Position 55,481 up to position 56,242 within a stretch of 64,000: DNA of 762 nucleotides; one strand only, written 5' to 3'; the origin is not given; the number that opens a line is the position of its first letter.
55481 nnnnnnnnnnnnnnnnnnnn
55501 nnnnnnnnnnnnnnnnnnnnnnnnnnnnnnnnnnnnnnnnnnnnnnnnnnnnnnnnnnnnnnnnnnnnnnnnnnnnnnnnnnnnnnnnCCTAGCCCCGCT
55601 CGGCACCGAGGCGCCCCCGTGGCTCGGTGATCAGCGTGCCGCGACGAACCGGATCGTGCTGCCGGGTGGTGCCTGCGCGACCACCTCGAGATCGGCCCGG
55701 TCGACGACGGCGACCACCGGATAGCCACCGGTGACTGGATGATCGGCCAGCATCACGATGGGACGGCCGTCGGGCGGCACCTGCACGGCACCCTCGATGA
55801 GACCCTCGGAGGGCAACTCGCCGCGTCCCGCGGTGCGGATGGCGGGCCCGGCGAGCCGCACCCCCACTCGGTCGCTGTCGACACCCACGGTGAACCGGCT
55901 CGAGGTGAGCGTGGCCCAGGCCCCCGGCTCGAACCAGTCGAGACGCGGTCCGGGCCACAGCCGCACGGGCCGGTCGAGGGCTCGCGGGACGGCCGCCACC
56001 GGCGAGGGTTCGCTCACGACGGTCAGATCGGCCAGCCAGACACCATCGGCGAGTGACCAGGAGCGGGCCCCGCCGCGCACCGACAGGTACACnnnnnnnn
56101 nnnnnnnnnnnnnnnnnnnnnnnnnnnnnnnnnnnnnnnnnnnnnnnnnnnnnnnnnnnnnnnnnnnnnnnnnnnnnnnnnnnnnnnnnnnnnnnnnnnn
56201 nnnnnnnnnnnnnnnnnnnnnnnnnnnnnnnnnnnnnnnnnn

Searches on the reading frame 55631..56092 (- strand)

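Call 64: search_protein_families(library=pfam, proteins=[window:55631-56092:-], max_evalue=0.001)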
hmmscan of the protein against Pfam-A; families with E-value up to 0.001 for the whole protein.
window:55631-56092:- (153 aa): 1 family
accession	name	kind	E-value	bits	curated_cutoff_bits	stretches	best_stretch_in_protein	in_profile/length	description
PF02626.20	CT_A_B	-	2.7e-37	129.3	25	1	33-150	146-260/261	Carboxyltransferase domain, subdomain A and B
